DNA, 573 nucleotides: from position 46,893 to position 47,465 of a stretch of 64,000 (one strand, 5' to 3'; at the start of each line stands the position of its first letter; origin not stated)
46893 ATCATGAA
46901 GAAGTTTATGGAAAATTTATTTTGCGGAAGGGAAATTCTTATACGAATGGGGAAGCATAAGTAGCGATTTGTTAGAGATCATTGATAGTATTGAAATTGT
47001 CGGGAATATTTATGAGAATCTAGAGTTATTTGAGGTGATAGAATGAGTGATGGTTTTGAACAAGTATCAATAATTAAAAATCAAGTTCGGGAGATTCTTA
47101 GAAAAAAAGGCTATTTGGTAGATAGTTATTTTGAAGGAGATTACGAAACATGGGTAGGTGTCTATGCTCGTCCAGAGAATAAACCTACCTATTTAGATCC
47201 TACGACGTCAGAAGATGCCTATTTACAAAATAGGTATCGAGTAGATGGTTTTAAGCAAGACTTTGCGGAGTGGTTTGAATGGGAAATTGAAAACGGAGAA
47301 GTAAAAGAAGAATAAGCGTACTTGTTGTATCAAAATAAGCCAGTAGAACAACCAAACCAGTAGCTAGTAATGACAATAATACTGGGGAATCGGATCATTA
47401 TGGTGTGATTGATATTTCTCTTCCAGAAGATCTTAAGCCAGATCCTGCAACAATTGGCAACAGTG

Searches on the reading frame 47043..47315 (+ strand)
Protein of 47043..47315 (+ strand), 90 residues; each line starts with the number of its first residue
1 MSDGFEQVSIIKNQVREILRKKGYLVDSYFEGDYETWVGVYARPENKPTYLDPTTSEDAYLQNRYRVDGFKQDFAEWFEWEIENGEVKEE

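Call 10: search_protein_families(library=pfam, proteins=[window:47043-47315:+], max_evalue=0.01)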
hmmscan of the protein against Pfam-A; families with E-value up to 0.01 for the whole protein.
window:47043-47315:+ (90 aa): 0 families

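Call 17: find_encoding_contigs(protein=window:47043-47315:+, flank=3000, max_places=10)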
Protein window:47043-47315:+ (90 aa): 37 contigs read that carry it; 10 places shown.
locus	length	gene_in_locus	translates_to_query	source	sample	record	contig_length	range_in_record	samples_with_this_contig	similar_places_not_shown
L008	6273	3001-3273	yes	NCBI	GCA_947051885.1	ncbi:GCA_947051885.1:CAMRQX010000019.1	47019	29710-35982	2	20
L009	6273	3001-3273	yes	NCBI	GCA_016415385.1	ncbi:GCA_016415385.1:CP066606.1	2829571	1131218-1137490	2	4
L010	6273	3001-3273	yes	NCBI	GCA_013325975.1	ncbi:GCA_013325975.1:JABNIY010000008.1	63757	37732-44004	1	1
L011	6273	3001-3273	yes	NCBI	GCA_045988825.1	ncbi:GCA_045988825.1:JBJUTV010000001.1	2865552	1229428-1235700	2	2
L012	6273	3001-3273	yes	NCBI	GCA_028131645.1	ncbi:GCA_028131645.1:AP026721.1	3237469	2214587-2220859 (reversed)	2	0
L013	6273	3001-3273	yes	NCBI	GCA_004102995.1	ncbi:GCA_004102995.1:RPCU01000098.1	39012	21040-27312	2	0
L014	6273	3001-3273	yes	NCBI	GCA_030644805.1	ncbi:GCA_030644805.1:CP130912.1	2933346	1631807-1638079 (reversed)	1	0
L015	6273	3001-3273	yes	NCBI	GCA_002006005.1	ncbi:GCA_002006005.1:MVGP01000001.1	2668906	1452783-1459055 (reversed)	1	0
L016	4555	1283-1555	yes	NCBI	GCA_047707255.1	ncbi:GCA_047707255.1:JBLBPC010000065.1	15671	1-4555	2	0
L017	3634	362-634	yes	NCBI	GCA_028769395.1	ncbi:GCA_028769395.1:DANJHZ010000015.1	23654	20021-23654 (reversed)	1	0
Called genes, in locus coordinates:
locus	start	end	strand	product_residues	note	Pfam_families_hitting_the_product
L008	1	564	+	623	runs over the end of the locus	PF00009:GTP_EFTU, PF03144:GTP_EFTU_D2, PF14492:EFG_III (faint), PF00679:EFG_C, PF06421:LepA_C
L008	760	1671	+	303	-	PF01381:HTH_3, PF07022:Phage_CI_repr (faint), PF12844:HTH_19, PF13443:HTH_26 (faint), PF13560:HTH_31, PF15731:MqsA_antitoxin (faint), PF22495:HTH_92 (faint)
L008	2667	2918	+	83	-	-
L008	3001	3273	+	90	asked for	-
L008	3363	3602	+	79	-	-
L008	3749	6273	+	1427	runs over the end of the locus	PF08341:TED (faint), PF17210:SdrD_B (faint), PF17802:SpaA, PF11974:bMG3 (faint), PF17802:SpaA, PF18202:TQ, PF00746:Gram_pos_anchor (weak)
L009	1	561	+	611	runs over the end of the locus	PF00009:GTP_EFTU, PF03144:GTP_EFTU_D2, PF14492:EFG_III (faint), PF00679:EFG_C, PF06421:LepA_C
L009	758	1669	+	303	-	PF01381:HTH_3, PF07022:Phage_CI_repr (faint), PF12844:HTH_19, PF13443:HTH_26 (faint), PF13560:HTH_31, PF15731:MqsA_antitoxin (faint), PF22495:HTH_92 (faint)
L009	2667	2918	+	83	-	-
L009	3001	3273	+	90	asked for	-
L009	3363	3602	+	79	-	-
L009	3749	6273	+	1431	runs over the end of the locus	PF08341:TED (faint), PF17210:SdrD_B (faint), PF17802:SpaA, PF11974:bMG3 (faint), PF17802:SpaA, PF18202:TQ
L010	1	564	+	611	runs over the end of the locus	PF00009:GTP_EFTU, PF03144:GTP_EFTU_D2, PF14492:EFG_III (faint), PF00679:EFG_C, PF06421:LepA_C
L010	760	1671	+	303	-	PF01381:HTH_3, PF07022:Phage_CI_repr (faint), PF12844:HTH_19, PF13443:HTH_26 (faint), PF13560:HTH_31, PF15731:MqsA_antitoxin (faint), PF22495:HTH_92 (faint)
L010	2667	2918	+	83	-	-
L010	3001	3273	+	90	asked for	-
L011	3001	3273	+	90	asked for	-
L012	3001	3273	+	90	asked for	-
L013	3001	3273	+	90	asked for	-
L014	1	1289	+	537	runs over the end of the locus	PF00239:Resolvase, PF07508:Recombinase, PF13408:Zn_ribbon_recom, PF14287:DUF4368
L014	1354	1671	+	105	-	-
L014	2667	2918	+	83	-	-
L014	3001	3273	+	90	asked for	-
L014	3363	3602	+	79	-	-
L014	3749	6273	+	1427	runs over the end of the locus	PF08341:TED (faint), PF17210:SdrD_B (faint), PF17802:SpaA, PF11974:bMG3 (faint), PF17802:SpaA, PF18202:TQ, PF00746:Gram_pos_anchor (weak)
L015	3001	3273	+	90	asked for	-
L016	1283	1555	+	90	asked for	-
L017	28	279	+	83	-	-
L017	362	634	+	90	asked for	-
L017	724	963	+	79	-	-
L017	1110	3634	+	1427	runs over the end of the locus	PF08341:TED (faint), PF17210:SdrD_B (faint), PF17802:SpaA, PF11974:bMG3 (faint), PF17802:SpaA, PF18202:TQ, PF00746:Gram_pos_anchor (weak)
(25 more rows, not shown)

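Call 24: find_homologous_proteins(query=window:47043-47315:+)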
Query window:47043-47315:+ (90 aa): 10 proteins with E <= 0.001 among 11 candidates.
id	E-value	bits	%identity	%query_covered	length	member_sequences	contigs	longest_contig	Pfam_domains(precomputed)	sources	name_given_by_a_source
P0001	1.5e-54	200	99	100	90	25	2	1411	-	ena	-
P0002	1.9e-53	196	98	100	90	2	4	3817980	-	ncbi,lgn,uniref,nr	ncbi:Uncharacterised protein [Enterococcus gallinarum]|uniref:Uncharacterized protein n=1 Tax=Entero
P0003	2.9e-47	176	91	100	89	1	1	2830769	-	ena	-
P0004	4.2e-40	153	82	87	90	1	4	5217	-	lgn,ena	-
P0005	9.6e-39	149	81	87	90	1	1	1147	-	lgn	-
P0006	1.0e-38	149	84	86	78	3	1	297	-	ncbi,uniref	ncbi:hypothetical protein, partial [Escherichia coli]|uniref:hypothetical protein n=2 Tax=Bacteria T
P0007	2.8e-38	147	79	87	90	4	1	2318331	-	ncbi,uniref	ncbi:hypothetical protein IGI96_001722 [Enterococcus sp. DIV0421]|uniref:hypothetical protein n=1 Ta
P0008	9.0e-26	107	67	100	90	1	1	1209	-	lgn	-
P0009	5.5e-24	102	90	57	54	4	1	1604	-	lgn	-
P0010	5.9e-17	79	100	43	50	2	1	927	-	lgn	-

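Call 25: find_encoding_contigs(protein=P0007, flank=6000, max_places=4)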
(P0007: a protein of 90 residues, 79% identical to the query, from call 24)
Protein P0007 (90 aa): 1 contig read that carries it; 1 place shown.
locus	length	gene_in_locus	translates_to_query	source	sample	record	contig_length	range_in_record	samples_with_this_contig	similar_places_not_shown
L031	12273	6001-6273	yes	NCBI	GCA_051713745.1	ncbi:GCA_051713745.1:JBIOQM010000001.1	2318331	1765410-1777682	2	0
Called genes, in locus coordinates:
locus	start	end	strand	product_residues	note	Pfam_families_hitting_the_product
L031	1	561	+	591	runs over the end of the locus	PF01301:Glyco_hydro_35, PF02449:Glyco_hydro_42 (weak), PF21317:BetaGal_ABD_1, PF21467:BetaGal_gal-bd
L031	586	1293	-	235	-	PF00392:GntR, PF07702:UTRA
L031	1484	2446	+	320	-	PF03610:EIIA-man, PF03830:PTSIIB_sorb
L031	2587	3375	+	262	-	PF03609:EII-Sor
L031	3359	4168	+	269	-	PF03613:EIID-AGA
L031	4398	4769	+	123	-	-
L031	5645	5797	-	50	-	-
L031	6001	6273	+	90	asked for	-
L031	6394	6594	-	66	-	-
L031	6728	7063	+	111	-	-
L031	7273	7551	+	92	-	-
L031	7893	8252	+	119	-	-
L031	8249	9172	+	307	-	PF01476:LysM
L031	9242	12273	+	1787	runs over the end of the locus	PF11974:bMG3 (faint), PF13620:CarboxypepD_reg (faint), PF17210:SdrD_B (faint), PF17802:SpaA, PF18202:TQ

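Call 26: find_encoding_contigs(protein=P0004, flank=6000, max_places=4)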
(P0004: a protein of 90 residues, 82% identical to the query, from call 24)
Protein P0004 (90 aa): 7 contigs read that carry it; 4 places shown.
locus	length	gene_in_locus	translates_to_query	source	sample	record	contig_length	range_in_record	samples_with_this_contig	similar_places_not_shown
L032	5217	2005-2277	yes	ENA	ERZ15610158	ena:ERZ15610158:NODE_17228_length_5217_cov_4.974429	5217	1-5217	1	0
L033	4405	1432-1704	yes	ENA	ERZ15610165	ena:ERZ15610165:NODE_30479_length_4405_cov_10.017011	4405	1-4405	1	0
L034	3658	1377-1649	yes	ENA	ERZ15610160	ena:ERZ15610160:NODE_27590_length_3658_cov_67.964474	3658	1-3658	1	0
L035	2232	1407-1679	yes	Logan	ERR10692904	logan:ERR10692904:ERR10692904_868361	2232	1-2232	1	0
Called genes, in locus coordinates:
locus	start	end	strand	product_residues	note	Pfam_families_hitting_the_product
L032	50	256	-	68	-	-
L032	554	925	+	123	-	-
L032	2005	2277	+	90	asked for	-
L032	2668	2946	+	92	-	-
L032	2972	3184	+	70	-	-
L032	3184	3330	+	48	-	-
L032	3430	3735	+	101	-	-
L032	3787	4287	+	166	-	-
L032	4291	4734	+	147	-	-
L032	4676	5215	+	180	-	?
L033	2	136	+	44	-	?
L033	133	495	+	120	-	-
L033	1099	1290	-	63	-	-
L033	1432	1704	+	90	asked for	-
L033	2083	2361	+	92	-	-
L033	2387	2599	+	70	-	-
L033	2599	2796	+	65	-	-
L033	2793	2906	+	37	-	-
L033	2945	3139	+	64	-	-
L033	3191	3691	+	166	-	-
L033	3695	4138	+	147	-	-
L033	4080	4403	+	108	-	?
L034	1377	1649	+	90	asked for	-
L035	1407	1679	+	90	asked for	-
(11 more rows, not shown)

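Call 27: find_encoding_contigs(protein=P0003, flank=6000, max_places=4)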
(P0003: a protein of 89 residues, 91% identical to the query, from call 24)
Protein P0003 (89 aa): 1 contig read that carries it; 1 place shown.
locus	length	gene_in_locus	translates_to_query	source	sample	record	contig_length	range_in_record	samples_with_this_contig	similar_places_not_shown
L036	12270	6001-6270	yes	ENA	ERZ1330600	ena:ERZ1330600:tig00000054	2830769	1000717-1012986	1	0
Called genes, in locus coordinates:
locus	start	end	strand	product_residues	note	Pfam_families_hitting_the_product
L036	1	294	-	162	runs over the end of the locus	PF05014:Nuc_deoxyrib_tr, PF15891:Nuc_deoxyri_tr2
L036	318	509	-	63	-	PF13530:SCP2_2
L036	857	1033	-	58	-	-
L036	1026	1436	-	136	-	PF13527:Acetyltransf_9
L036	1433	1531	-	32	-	-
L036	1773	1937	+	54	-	PF00009:GTP_EFTU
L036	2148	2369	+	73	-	PF00009:GTP_EFTU (weak)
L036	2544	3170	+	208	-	PF14492:EFG_III (weak), PF00679:EFG_C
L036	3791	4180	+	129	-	PF12844:HTH_19 (weak), PF13560:HTH_31 (faint), PF01381:HTH_3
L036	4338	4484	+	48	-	-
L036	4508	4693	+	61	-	-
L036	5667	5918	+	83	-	-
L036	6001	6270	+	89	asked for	-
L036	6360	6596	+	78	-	-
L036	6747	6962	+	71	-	-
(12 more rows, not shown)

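Call 44: search_protein_families(library=pfam, proteins=[L008:760-1671:+, L014:1354-1671:+, L031:4398-4769:+, L033:133-495:+], max_evalue=10)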
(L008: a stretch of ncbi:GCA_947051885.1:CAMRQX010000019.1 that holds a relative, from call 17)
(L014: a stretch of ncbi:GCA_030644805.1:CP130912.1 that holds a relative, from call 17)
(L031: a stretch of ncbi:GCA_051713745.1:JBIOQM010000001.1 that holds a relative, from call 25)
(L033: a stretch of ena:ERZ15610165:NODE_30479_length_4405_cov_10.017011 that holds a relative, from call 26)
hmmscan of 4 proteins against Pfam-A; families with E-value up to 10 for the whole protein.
L008:760-1671:+ (303 aa): 25 families
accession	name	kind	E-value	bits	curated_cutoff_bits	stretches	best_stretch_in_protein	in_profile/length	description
PF01381.28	HTH_3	-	1.6e-27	95.7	23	4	10-58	1-49/55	Helix-turn-helix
PF12844.13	HTH_19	-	2.1e-16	60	30.2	3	7-59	1-53/64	Helix-turn-helix domain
PF13560.12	HTH_31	-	6.4e-16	58.9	27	2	7-47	3-43/64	Helix-turn-helix domain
PF22495.2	HTH_92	-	1.2e-10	41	27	3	12-50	2-39/45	RsaL-like HTH domain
PF15731.11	MqsA_antitoxin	-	3e-08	34.3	30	2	232-282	62-111/131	Antitoxin component of bacterial toxin-antitoxin system, MqsA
PF07022.19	Phage_CI_repr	-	1.6e-05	25.6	22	2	19-36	12-30/65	Bacteriophage CI repressor helix-turn-helix domain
PF13443.12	HTH_26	-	1.8e-05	25.3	22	1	10-59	2-52/63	Cro/C1-type HTH DNA-binding domain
PF13412.12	HTH_24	-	0.00023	21.1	21.9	1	6-34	5-33/48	Winged helix-turn-helix DNA-binding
PF13545.12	HTH_Crp_2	-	0.0034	17.7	27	1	18-35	22-39/70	Crp-like helix-turn-helix domain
PF04967.18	HTH_10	-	0.0038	17.5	23.1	1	89-108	27-46/53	HTH DNA binding domain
PF05225.22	HTH_psq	-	0.0099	16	20.4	1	16-41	14-39/45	helix-turn-helix, Psq domain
PF00376.29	MerR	-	0.023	15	28.2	1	23-41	4-22/38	MerR family regulatory protein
PF13022.12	HTH_Tnp_1_2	-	0.024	15.1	27.9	1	17-40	25-48/122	Helix-turn-helix of insertion element transposase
PF01047.28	MarR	-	0.024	15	24.6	1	7-35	6-34/59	MarR family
PF20432.4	Xre-like-HTH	-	0.028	15.2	25.8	1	18-48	23-53/63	Antitoxin Xre-like helix-turn-helix domain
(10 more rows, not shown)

L014:1354-1671:+ (105 aa): 4 families
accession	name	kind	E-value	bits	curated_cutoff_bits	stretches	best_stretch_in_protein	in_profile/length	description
PF01381.28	HTH_3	-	0.00049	20.5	23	1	46-99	2-53/55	Helix-turn-helix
PF15731.11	MqsA_antitoxin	-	0.015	15.9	30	1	34-84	62-111/131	Antitoxin component of bacterial toxin-antitoxin system, MqsA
PF22495.2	HTH_92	-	0.041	13.6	27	1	46-84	1-37/45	RsaL-like HTH domain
PF13560.12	HTH_31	-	0.043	14.6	27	1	41-86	2-46/64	Helix-turn-helix domain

L031:4398-4769:+ (123 aa): 0 families

L033:133-495:+ (120 aa): 1 family
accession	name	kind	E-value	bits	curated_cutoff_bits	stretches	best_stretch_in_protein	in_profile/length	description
PF13518.12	HTH_28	-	0.032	14.8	25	1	79-113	7-41/52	Helix-turn-helix domain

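Call 92: list_cluster_members(proteins=[window:47043-47315:+, window:55154-55525:+, window:56235-56852:+])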
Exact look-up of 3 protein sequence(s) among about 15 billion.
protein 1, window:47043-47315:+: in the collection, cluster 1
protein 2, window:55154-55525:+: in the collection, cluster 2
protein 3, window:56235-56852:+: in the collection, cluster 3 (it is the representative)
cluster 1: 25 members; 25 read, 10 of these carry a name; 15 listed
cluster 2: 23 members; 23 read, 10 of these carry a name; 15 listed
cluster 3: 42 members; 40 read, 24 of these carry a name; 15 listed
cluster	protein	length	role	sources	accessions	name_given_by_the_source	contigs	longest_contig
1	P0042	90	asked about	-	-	hypothetical protein EWI11_03440 [Enterococcus faecium] | hypothetical protein | Uncharacterized protein n=2 Tax=Enterococcus faecium TaxID=1352 RepID=A0A4Q4FGD6_ENTFC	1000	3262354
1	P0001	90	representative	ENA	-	-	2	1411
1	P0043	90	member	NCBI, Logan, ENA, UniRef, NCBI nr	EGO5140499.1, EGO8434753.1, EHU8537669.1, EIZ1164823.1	hypothetical protein KZR18_002327 [Enterococcus faecalis] | Uncharacterized protein n=1 Tax=Enterococcus gallinarum TaxID=1353 RepID=A0A376H327_ENTGA | hypothetical protein [Enterococcus faecalis]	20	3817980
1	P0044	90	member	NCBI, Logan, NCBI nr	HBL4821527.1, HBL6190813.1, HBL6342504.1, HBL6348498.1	TPA: hypothetical protein LR828_001304 [Enterococcus faecium] | hypothetical protein [Enterococcus faecium]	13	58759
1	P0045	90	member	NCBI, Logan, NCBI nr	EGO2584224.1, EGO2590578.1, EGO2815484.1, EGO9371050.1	hypothetical protein I4L51_002227 [Enterococcus faecalis] | hypothetical protein [Enterococcus faecalis]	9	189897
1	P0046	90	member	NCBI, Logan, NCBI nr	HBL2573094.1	TPA: hypothetical protein LP688_000923 [Enterococcus faecium] | hypothetical protein [Enterococcus faecium]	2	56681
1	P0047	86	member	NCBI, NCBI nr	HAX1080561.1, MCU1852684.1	TPA: hypothetical protein JX895_002848, partial [Enterococcus faecium] | hypothetical protein [Enterococcus faecium]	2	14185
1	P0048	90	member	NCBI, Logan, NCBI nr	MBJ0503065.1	hypothetical protein JFD27_05870 [Enterococcus faecium] | hypothetical protein [Enterococcus faecium]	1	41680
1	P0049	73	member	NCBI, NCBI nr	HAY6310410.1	TPA: hypothetical protein JOW98_002124, partial [Enterococcus faecium] | hypothetical protein [Enterococcus faecium]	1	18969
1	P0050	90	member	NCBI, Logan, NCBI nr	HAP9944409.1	TPA: hypothetical protein IWM38_000983 [Enterococcus faecium] | hypothetical protein [Enterococcus faecium]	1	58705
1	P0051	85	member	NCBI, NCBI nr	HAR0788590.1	TPA: hypothetical protein IYI95_002918, partial [Enterococcus faecium] | hypothetical protein [Enterococcus faecium]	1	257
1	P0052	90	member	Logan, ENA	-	-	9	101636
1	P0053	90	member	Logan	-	-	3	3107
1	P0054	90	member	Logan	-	-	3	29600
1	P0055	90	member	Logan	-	-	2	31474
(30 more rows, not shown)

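Call 113: search_protein_families(library=phrogs, proteins=[window:47043-47315:+, L008:760-1671:+], max_evalue=0.01)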
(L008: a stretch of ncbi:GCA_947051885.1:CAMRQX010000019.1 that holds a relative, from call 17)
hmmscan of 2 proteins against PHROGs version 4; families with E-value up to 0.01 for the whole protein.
window:47043-47315:+ (90 aa): 1 family
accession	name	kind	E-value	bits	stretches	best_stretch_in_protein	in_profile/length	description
phrog_5149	-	unknown function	4.3e-24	86.5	1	9-89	83-163/164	-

L008:760-1671:+ (303 aa): 47 families (the best 25 are shown)
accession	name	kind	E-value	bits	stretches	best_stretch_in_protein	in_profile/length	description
phrog_8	-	transcription regulation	5.8e-29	102.6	2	7-132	78-223/346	transcriptional regulator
phrog_3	-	transcription regulation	1.9e-21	78.4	3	7-68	90-151/430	transcriptional repressor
phrog_2439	-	transcription regulation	1.3e-20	74.6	2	6-63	8-65/367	transcriptional regulator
phrog_4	-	transcription regulation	1.8e-20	74.3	2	5-68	137-197/400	transcriptional repressor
phrog_2328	-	transcription regulation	4.5e-17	63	1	10-59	20-69/128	transcriptional repressor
phrog_2967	-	transcription regulation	2.5e-16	60.9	2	9-61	14-66/225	transcriptional regulator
phrog_2104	-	unknown function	6.4e-15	56.2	1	10-44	44-78/103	-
phrog_7241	-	transcription regulation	6.8e-14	53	2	8-60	64-116/122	transcriptional regulator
phrog_1124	-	transcription regulation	3.8e-11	43.9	1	7-58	10-60/177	transcriptional regulator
phrog_1373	-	transcription regulation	1.9e-10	42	1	9-45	67-103/166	transcriptional regulator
phrog_5823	-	transcription regulation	3e-10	40.8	1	5-57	6-59/404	transcriptional regulator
phrog_147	-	transcription regulation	3.4e-10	41.2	1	10-49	9-49/100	transcriptional regulator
phrog_4836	-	transcription regulation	3.3e-09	37.6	0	3-43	73-113/194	CII-like regulator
phrog_296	-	integration and excision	7.8e-09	35.7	2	9-55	231-278/626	DNA transposition protein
phrog_5119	-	unknown function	2.4e-08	34.9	1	6-53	54-101/152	-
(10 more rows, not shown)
